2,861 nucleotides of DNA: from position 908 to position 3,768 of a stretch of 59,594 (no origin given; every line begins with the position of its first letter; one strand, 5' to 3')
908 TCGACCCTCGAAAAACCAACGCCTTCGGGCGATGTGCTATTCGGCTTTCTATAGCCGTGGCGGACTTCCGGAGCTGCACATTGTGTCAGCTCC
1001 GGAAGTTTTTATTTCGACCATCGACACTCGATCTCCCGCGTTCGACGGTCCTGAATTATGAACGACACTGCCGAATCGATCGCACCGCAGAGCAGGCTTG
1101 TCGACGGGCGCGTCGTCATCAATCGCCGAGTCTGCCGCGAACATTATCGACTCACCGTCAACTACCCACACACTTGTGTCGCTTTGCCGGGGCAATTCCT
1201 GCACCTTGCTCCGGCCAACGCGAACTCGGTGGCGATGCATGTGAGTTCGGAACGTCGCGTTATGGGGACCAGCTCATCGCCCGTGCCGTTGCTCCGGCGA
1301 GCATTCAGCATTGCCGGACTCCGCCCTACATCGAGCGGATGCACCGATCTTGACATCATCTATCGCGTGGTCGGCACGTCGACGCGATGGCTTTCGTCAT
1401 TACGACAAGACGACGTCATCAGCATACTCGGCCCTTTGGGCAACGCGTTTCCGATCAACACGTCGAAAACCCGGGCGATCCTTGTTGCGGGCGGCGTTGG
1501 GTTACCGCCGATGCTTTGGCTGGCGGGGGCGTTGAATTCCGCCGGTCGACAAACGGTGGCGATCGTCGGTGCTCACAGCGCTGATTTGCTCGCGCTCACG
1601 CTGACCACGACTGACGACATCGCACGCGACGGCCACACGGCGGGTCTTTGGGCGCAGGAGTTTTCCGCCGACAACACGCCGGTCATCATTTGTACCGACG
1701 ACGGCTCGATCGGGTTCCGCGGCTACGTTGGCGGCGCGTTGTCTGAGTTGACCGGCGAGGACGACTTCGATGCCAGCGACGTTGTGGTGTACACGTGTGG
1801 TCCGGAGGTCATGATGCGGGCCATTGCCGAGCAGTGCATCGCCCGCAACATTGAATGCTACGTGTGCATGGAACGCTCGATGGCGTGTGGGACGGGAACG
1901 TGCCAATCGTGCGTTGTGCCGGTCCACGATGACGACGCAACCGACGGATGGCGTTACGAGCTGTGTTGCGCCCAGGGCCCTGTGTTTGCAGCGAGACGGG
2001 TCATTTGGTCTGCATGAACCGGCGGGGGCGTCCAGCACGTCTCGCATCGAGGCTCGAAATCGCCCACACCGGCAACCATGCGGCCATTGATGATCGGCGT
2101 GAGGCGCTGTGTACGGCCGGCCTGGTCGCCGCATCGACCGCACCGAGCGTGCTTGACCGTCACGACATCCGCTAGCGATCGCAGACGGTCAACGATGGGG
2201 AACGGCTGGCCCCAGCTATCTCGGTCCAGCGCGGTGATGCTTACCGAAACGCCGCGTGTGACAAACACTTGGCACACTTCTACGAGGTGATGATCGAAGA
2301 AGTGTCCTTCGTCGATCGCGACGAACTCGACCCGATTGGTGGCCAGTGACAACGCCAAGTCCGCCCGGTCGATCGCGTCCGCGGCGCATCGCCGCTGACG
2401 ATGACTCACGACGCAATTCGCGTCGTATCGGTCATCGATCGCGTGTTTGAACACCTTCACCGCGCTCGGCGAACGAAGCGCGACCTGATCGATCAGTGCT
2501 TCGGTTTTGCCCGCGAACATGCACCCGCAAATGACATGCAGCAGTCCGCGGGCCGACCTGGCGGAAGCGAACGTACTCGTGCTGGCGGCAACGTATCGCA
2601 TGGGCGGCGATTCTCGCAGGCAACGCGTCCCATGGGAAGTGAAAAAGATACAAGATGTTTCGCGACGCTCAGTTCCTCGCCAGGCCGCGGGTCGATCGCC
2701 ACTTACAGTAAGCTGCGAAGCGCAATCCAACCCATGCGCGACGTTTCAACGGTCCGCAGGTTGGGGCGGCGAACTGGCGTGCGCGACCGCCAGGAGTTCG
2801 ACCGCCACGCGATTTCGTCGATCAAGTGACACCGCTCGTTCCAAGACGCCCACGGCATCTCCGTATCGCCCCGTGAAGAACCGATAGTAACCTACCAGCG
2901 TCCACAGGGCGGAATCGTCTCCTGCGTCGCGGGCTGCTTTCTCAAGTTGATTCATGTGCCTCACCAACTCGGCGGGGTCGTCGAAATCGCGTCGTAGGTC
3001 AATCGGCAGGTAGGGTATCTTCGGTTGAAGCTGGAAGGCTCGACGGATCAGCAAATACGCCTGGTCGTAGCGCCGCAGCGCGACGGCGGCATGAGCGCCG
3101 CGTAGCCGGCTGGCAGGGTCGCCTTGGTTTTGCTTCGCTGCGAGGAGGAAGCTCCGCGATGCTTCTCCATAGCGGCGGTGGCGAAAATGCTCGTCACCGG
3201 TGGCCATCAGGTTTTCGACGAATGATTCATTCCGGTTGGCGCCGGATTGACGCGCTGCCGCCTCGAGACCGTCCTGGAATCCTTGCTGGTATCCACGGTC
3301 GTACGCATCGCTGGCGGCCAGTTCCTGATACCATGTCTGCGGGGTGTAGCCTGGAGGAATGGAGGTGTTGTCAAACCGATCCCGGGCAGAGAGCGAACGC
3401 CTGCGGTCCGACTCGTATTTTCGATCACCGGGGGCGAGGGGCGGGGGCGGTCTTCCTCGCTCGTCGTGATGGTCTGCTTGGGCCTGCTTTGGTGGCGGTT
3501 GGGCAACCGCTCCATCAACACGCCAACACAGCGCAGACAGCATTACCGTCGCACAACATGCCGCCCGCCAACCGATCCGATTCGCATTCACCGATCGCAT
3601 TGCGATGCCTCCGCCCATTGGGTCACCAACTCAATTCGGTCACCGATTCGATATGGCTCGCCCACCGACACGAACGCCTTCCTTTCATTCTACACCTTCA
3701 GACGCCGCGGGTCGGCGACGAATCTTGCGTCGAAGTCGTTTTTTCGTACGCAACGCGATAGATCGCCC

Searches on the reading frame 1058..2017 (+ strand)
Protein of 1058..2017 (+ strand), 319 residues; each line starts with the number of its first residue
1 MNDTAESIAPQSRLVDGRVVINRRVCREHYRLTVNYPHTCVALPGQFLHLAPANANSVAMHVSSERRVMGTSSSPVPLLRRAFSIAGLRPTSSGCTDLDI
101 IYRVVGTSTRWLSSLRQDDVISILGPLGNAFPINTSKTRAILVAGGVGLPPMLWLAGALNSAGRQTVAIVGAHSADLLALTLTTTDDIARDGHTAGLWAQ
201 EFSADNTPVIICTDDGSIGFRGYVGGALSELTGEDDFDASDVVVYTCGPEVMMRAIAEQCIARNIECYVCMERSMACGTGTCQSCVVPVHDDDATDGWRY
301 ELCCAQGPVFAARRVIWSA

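Call 67: search_protein_families(library=pfam, proteins=[window:1058-2017:+], max_evalue=0.00001)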
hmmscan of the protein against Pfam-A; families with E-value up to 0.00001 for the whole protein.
window:1058-2017:+ (319 aa): 1 family
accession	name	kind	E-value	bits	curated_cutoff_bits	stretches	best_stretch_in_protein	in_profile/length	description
PF10418.14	DHODB_Fe-S_bind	-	2.4e-11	43.6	23.9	1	272-315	1-40/41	Iron-sulfur cluster binding domain of dihydroorotate dehydrogenase B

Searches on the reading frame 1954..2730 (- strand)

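Call 67: search_protein_families(library=pfam, proteins=[window:1954-2730:-], max_evalue=0.00001)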
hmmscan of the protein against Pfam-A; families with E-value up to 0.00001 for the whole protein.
window:1954-2730:- (258 aa): 1 family
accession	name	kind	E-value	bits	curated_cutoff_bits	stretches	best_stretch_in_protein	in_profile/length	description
PF00265.24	TK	-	3.7e-28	99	20.6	1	63-233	2-176/176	Thymidine kinase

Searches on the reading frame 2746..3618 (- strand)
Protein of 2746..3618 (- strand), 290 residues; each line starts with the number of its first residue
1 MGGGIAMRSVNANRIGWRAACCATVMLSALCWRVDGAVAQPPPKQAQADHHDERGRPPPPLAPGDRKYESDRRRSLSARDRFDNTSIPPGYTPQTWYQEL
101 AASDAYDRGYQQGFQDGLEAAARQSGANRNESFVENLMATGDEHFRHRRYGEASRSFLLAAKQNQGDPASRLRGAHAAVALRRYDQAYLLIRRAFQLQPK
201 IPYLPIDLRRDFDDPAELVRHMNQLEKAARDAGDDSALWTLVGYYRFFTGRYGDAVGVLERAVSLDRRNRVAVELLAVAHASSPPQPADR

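Call 67: search_protein_families(library=pfam, proteins=[window:2746-3618:-], max_evalue=0.00001)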
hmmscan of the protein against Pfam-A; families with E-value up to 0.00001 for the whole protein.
window:2746-3618:- (290 aa): 2 families
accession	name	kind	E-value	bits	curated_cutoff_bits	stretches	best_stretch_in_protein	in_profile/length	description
PF13428.12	TPR_14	-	8.6e-07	29.5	23.5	0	237-277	2-42/44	Tetratricopeptide repeat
PF07719.23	TPR_2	-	9.9e-07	28.9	27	0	238-269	3-34/34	Tetratricopeptide repeat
